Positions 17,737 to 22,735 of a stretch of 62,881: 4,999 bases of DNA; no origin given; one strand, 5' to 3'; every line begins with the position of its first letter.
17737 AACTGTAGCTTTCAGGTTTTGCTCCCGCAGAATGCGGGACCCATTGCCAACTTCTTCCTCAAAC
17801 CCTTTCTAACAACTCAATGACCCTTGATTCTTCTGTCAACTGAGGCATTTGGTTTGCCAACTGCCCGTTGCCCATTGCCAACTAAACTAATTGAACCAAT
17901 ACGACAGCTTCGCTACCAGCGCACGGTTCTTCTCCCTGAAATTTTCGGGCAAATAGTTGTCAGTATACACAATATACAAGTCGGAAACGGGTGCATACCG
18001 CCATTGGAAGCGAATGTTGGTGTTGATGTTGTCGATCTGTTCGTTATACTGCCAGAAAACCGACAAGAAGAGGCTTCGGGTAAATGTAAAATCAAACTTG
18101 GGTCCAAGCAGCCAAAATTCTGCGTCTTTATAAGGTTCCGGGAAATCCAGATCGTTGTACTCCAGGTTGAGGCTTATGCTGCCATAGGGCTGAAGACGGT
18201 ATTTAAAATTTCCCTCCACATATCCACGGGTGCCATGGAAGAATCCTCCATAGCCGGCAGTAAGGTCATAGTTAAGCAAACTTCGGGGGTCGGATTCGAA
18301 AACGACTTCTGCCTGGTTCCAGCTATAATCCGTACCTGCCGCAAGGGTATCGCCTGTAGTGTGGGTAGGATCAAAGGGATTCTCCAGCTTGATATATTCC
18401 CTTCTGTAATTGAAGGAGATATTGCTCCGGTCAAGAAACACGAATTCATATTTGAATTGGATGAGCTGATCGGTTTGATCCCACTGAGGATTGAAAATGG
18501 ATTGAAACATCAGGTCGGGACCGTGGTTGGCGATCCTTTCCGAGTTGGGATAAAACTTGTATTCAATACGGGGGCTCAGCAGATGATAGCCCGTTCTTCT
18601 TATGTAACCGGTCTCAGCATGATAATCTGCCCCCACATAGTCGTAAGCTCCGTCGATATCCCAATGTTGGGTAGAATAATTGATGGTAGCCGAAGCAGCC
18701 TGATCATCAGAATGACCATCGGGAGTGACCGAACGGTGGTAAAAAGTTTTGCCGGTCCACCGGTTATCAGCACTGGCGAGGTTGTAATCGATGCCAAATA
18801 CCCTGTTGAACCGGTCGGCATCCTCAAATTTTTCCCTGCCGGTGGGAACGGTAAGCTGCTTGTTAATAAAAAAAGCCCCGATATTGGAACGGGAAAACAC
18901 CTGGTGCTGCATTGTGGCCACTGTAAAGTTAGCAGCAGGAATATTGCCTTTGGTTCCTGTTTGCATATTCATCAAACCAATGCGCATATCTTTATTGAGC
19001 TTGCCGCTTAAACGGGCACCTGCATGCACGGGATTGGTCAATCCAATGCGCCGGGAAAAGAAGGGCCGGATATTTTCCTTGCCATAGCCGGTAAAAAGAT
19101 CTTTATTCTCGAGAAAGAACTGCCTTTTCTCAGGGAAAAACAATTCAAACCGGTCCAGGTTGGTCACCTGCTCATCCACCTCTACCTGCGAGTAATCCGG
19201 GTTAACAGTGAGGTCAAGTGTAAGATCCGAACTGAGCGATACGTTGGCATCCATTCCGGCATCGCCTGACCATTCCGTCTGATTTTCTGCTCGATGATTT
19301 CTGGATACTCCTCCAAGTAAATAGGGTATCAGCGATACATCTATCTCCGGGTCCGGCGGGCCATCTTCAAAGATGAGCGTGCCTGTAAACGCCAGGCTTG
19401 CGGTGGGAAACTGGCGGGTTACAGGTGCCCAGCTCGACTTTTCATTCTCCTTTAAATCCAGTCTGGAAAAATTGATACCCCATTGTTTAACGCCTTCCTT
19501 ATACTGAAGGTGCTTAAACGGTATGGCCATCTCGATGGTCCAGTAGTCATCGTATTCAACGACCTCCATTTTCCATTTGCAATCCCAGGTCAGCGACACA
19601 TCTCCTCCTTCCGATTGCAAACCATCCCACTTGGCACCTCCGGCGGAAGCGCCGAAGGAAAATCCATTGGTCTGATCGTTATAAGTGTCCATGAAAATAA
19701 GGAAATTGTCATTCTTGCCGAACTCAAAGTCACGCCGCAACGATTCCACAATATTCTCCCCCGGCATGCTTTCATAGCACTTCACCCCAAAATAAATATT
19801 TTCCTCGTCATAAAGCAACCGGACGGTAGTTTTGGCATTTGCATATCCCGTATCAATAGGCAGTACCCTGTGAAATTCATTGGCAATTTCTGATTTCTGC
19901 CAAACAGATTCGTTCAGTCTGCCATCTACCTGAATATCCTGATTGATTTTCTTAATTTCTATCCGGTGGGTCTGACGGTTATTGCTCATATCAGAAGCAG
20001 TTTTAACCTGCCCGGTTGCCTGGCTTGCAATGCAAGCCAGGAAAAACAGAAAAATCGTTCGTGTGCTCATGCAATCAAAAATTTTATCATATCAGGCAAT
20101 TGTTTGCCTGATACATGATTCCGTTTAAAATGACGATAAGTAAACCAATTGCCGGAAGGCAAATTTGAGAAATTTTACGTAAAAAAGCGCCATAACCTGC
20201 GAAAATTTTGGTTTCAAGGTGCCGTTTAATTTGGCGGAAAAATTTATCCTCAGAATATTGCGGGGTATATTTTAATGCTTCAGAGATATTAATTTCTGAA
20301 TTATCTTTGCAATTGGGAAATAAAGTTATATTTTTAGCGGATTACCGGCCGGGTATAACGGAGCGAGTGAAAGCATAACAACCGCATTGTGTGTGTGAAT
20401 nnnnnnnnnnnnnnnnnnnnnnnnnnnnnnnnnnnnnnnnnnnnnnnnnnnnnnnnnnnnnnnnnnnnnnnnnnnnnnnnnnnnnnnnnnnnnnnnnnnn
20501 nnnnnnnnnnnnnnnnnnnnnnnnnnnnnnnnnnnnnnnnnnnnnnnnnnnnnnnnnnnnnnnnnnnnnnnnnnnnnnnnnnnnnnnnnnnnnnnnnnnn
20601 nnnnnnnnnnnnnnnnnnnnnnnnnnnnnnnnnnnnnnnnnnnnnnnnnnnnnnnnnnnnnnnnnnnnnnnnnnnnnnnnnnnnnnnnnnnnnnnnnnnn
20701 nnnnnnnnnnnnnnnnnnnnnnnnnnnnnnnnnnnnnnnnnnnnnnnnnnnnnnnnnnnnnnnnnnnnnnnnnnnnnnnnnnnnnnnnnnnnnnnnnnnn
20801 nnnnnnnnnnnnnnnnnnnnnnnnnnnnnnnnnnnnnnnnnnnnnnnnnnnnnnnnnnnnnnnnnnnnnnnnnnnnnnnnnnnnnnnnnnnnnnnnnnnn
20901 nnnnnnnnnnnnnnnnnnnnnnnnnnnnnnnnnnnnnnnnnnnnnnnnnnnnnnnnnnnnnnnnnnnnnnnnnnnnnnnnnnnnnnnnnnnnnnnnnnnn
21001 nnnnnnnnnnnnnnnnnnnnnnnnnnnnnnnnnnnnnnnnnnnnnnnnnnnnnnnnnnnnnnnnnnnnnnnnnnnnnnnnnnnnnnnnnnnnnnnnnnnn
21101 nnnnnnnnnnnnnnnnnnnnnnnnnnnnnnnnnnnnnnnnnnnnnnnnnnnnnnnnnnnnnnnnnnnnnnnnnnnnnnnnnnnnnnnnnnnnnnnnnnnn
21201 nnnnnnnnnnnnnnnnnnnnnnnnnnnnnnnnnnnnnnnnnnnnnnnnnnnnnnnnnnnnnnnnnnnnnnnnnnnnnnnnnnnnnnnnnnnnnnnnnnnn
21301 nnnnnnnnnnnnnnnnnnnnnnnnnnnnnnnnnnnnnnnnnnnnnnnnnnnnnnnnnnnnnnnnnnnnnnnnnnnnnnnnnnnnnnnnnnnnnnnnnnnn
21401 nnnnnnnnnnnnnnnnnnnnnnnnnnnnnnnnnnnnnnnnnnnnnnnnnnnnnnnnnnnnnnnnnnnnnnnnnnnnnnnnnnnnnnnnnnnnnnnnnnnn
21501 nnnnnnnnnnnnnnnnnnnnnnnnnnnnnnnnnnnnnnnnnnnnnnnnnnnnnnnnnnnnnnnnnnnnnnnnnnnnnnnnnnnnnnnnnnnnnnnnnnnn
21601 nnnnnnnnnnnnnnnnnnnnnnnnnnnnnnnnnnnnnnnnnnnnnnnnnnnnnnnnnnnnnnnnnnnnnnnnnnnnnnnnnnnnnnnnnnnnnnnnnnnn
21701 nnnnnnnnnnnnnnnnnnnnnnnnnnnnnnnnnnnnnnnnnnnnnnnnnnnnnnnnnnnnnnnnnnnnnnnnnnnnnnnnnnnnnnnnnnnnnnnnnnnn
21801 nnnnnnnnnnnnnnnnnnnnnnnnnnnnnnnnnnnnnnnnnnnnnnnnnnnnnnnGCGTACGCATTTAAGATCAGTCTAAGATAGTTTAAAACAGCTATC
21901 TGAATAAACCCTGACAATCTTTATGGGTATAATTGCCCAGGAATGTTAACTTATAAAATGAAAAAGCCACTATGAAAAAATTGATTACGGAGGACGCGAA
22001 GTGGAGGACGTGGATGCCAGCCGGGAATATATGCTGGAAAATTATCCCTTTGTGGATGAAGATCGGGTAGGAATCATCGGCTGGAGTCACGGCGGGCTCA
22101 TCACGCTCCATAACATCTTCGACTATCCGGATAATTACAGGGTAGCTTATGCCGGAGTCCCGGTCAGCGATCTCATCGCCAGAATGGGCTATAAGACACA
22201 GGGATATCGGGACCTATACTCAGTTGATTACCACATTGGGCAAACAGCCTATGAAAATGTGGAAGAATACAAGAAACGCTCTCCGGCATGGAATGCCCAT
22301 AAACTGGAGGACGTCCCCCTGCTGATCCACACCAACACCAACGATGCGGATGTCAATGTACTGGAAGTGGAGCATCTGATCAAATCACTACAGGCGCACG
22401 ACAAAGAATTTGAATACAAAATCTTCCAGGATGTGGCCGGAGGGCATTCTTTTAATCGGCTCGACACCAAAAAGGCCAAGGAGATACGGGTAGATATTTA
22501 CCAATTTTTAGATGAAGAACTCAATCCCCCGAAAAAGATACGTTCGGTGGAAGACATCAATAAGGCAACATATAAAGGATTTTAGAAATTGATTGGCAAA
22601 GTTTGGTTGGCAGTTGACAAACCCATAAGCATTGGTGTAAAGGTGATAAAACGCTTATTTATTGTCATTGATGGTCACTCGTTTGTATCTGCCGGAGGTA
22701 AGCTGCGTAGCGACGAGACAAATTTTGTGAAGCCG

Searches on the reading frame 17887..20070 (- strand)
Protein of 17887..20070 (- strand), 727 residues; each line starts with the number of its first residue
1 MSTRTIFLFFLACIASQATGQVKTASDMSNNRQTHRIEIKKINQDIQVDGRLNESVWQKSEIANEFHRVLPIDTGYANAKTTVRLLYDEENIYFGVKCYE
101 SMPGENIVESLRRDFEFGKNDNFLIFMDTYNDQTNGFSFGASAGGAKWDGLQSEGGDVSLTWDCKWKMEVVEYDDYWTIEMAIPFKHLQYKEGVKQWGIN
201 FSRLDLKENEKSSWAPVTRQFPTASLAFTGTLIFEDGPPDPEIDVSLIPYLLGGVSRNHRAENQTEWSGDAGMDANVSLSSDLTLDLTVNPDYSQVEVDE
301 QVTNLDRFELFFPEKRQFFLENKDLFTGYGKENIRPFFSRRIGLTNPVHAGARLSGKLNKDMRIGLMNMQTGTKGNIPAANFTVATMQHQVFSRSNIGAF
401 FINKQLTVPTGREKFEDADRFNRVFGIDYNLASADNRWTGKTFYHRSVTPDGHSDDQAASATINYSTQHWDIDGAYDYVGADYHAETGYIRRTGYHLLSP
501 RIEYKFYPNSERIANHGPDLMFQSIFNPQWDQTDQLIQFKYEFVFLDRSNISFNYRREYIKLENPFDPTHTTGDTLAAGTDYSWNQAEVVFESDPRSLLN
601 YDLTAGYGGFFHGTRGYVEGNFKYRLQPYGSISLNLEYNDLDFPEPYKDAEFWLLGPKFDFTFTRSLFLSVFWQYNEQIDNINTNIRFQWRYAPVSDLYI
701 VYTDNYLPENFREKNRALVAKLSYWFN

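Call 8: find_encoding_contigs(protein=window:17887-20070:-, flank=10000, max_places=10)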
Protein window:17887-20070:- (727 aa): no gene with exactly this product is on record in the collection.

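Call 9: search_protein_families(library=pfam, proteins=[window:17887-20070:-], max_evalue=0.01)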
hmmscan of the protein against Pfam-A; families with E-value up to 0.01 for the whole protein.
window:17887-20070:- (727 aa): 2 families
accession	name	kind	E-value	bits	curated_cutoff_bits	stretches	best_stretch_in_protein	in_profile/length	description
PF19313.5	DUF5916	-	9.3e-28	97.7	22.6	2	245-345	5-97/572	Domain of unknown function (DUF5916)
PF06452.16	CBM9_1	-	5e-08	33.5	23.4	1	48-210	1-156/185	Carbohydrate family 9 binding domain-like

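Call 22: find_homologous_proteins(query=window:17887-20070:-, max_evalue=1e-50)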
Query window:17887-20070:- (727 aa): 8000 proteins with E <= 1e-50 among 8000 candidates; the best 120 are listed.
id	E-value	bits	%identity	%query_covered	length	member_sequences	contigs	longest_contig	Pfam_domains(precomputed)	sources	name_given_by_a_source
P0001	0.0e+0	1709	100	100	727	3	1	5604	PF19313.6,PF06452.17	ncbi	ncbi:MAG: DUF5916 domain-containing protein [bacterium]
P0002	0.0e+0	1499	86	100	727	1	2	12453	PF19313.6,PF06452.17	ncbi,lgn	ncbi:MAG: DUF5916 domain-containing protein [Bacteroidota bacterium]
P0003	0.0e+0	1485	85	100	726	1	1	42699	PF19313.6,PF06452.17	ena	-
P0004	0.0e+0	1484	85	100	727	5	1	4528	PF19313.6,PF06452.17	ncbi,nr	ncbi:MAG: carbohydrate binding family 9 domain-containing protein [Bacteroidales bacterium]|nr:carbo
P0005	0.0e+0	1482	85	100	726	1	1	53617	PF19313.6,PF06452.17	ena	-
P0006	0.0e+0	1471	84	100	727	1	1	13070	PF19313.6,PF06452.17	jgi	jgi:hypothetical protein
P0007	0.0e+0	1463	84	100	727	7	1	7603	PF19313.6,PF06452.17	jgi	-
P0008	0.0e+0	1030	62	97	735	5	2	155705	PF19313.6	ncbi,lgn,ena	ncbi:MAG: DUF5916 domain-containing protein [Saprospiraceae bacterium]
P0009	0.0e+0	1020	62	97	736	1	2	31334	PF19313.6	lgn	-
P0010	0.0e+0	1018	61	100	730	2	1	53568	PF19313.6,PF06452.17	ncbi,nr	ncbi:MAG: carbohydrate binding family 9 domain-containing protein [Bacteroidetes bacterium]|nr:carbo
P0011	0.0e+0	1011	60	100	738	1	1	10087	PF19313.6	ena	-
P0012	2.8e-298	1010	60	100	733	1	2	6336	PF19313.6,PF06452.17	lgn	-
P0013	7.8e-296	1001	60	96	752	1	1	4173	PF19313.6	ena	-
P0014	1.8e-295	1000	59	99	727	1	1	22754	PF19313.6,PF06452.17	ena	-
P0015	3.2e-295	999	60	97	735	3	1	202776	PF19313.6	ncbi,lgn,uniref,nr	ncbi:DUF5916 domain-containing protein [Flavilitoribacter nigricans]|uniref:Hydrolase n=1 Tax=Flavil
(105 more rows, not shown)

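Call 23: find_encoding_contigs(protein=P0003, flank=6000, max_places=3)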
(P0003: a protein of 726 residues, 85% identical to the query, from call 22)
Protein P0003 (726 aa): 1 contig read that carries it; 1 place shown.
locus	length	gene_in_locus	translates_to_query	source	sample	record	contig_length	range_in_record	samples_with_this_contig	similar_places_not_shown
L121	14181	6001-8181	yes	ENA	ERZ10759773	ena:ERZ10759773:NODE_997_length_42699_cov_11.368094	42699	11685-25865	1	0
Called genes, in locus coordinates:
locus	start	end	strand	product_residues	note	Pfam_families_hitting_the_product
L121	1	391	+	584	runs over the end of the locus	PF02776:TPP_enzyme_N, PF00205:TPP_enzyme_M, PF02775:TPP_enzyme_C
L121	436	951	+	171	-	PF13291:ACT_4 (weak), PF01842:ACT, PF22629:ACT_AHAS_ss, PF10369:ALS_ss_C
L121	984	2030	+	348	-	PF07991:KARI_N, PF01450:KARI_C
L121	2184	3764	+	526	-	PF00682:HMGL-like, PF22617:HCS_D2, PF08502:LeuA_dimer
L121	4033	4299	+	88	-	-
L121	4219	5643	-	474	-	PF01120:Alpha_L_fucos, PF16757:Fucosidase_C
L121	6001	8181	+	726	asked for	PF06452:CBM9_1, PF19313:DUF5916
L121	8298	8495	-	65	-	-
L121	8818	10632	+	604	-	PF07244:POTRA, PF01103:Omp85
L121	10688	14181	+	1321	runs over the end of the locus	PF05359:DUF748, PF27051:TamB_N, PF04357:TamB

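Call 24: find_encoding_contigs(protein=P0005, flank=6000, max_places=3)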
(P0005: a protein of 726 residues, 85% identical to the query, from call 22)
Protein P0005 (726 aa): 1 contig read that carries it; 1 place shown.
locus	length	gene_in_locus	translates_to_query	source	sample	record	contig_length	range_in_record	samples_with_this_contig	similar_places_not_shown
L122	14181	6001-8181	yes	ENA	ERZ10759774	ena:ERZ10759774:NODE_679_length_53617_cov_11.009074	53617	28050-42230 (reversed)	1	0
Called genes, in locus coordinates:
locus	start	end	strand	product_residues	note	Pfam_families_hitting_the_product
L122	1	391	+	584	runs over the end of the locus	PF02776:TPP_enzyme_N, PF00205:TPP_enzyme_M, PF02775:TPP_enzyme_C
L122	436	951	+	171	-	PF13291:ACT_4 (weak), PF01842:ACT, PF22629:ACT_AHAS_ss, PF10369:ALS_ss_C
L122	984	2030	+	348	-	PF07991:KARI_N, PF01450:KARI_C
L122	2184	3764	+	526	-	PF00682:HMGL-like, PF22617:HCS_D2, PF08502:LeuA_dimer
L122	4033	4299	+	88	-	-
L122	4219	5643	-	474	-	PF01120:Alpha_L_fucos, PF16757:Fucosidase_C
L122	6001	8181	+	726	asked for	PF06452:CBM9_1, PF19313:DUF5916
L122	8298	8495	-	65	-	-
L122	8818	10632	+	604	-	PF07244:POTRA, PF01103:Omp85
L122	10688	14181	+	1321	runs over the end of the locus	PF05359:DUF748, PF27051:TamB_N, PF04357:TamB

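Call 25: find_encoding_contigs(protein=P0002, flank=6000, max_places=3)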
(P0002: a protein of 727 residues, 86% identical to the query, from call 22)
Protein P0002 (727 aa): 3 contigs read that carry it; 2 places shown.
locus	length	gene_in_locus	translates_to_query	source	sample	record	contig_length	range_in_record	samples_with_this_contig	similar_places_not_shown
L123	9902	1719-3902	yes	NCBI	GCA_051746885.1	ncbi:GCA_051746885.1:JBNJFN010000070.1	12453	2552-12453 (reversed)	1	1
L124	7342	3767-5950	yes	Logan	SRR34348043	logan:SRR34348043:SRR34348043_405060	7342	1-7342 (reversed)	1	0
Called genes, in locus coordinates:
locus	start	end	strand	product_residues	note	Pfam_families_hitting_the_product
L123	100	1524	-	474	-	PF01120:Alpha_L_fucos, PF16757:Fucosidase_C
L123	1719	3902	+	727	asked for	PF06452:CBM9_1, PF19313:DUF5916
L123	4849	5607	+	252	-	PF00106:adh_short, PF01370:Epimerase (weak), PF08659:KR, PF13561:adh_short_C2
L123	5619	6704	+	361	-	PF02615:Ldh_2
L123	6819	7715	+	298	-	PF00696:AA_kinase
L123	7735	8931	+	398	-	PF00202:Aminotran_3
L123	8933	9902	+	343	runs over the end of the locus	PF01118:Semialdhyde_dh, PF22698:Semialdhyde_dhC_1, PF02774:Semialdhyde_dhC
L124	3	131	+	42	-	?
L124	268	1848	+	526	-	PF00682:HMGL-like, PF22617:HCS_D2, PF08502:LeuA_dimer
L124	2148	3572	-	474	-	PF01120:Alpha_L_fucos, PF16757:Fucosidase_C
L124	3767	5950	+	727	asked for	PF06452:CBM9_1, PF19313:DUF5916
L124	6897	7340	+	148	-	?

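Call 26: find_encoding_contigs(protein=P0006, flank=6000, max_places=3)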
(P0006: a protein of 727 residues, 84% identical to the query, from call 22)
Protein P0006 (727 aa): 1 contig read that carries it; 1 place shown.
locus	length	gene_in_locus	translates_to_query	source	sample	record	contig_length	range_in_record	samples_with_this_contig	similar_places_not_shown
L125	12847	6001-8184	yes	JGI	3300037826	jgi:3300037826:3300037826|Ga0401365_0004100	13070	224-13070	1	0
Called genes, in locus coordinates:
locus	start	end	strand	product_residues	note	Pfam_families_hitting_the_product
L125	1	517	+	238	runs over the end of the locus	PF00873:ACR_tran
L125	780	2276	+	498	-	PF02321:OEP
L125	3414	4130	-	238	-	PF00117:GATase, PF07722:Peptidase_C26 (weak)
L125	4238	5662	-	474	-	PF01120:Alpha_L_fucos, PF16757:Fucosidase_C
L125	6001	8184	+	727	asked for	PF06452:CBM9_1 (weak), PF19313:DUF5916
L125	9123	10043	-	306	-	PF14238:DUF4340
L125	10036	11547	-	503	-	PF23357:DUF7088, PF09822:ABC_transp_aux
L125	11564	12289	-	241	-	PF12679:ABC2_membrane_2, PF12730:ABC2_membrane_4 (weak), PF12698:ABC2_membrane_3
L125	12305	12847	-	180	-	?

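Call 30: find_encoding_contigs(protein=P0004, flank=6000, max_places=3)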
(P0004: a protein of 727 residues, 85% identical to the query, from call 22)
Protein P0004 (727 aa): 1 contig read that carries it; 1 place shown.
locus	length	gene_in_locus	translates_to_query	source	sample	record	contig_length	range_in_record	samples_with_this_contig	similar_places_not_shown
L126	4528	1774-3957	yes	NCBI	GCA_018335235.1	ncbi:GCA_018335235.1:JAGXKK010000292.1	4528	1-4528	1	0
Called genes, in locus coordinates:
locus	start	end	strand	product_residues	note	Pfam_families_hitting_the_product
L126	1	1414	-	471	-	PF01120:Alpha_L_fucos, PF16757:Fucosidase_C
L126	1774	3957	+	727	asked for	PF06452:CBM9_1 (weak), PF19313:DUF5916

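Call 31: find_encoding_contigs(protein=P0007, flank=6000, max_places=3)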
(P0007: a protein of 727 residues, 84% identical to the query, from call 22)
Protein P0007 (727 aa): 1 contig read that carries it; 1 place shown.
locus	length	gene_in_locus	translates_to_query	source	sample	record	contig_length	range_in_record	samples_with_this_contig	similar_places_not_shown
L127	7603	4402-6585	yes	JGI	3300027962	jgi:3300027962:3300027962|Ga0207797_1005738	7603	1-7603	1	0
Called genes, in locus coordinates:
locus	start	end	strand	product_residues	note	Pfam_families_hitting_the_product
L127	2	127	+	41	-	?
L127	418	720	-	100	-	-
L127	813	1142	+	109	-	PF01909:NTP_transf_2, PF18765:Polbeta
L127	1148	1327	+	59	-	-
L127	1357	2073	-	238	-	PF00117:GATase, PF07722:Peptidase_C26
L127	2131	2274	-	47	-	-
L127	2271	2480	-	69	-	PF10047:DUF2281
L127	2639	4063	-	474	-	PF01120:Alpha_L_fucos, PF16757:Fucosidase_C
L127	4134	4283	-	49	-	-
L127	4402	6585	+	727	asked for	PF06452:CBM9_1, PF19313:DUF5916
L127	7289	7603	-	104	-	?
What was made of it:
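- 17887..20070 (-): DUF5916/CBM9 gene. The array follows the 3' end of this gene in every genome that has the array. Calls 9, 22, 25, 30 and 31.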

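Call 32: find_encoding_contigs(protein=P0001, flank=6000, max_places=3)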
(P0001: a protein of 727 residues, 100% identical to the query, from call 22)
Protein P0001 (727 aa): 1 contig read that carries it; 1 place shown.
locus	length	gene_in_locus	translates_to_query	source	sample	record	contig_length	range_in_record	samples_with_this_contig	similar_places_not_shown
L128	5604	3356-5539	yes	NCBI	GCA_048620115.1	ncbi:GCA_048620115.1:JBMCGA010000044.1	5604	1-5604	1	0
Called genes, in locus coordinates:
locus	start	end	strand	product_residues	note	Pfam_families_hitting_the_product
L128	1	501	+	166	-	PF08502:LeuA_dimer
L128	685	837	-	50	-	-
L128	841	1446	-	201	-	PF00326:Peptidase_S9, PF01738:DLH (faint)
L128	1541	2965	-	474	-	PF01120:Alpha_L_fucos, PF16757:Fucosidase_C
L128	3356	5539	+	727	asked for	PF06452:CBM9_1, PF19313:DUF5916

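Call 84: find_encoding_contigs(protein=P0010, flank=3000, max_places=2)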
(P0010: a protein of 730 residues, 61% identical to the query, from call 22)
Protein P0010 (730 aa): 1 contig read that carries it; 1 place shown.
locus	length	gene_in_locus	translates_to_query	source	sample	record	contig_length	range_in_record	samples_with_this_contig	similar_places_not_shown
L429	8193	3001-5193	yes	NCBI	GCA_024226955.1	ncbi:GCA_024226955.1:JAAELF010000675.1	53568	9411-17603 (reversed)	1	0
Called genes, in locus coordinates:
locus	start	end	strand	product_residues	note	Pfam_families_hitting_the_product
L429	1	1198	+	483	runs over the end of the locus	PF18990:DUF5723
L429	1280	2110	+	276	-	-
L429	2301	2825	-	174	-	PF00293:NUDIX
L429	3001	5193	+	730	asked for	PF06452:CBM9_1 (weak), PF19313:DUF5916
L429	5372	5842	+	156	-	PF00436:SSB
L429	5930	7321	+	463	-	PF01595:CNNM, PF00571:CBS, PF03471:CorC_HlyC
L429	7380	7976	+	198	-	PF25593:GldD_lipo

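Call 85: find_encoding_contigs(protein=P0008, flank=3000, max_places=2)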
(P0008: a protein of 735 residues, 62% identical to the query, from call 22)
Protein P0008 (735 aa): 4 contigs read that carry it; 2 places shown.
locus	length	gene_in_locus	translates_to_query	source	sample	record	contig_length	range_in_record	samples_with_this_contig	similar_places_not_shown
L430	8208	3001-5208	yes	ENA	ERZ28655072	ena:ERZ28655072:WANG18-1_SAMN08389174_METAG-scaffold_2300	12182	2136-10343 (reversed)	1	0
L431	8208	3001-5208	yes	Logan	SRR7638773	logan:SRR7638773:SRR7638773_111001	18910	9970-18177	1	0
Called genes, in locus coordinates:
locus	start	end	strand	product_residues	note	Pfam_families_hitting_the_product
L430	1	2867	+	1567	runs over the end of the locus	?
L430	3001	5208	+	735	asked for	PF19313:DUF5916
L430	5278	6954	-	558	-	PF00144:Beta-lactamase, PF07719:TPR_2 (faint), PF02922:CBM_48 (weak), PF16561:AMPK1_CBM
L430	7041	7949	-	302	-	PF04403:PqiA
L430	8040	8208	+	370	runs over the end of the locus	PF04909:Amidohydro_2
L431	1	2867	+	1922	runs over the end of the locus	PF07995:GSDH, PF08305:NPCBM, PF18962:Por_Secre_tail (weak)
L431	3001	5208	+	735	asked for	PF19313:DUF5916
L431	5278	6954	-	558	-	PF00144:Beta-lactamase, PF07719:TPR_2 (faint), PF02922:CBM_48 (weak), PF16561:AMPK1_CBM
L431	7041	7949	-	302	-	PF04403:PqiA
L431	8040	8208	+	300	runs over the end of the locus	?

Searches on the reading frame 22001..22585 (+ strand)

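Call 45: search_protein_families(library=pfam, proteins=[window:22001-22585:+], max_evalue=0.001)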
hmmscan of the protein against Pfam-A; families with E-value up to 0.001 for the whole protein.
window:22001-22585:+ (194 aa): 2 families
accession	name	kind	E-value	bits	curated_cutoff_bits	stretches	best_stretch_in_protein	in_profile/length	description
PF00326.27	Peptidase_S9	-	1.2e-25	90.7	22.6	1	2-175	46-211/213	Prolyl oligopeptidase family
PF01738.24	DLH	-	6.9e-06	26.2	21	1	4-157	81-194/217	Dienelactone hydrolase family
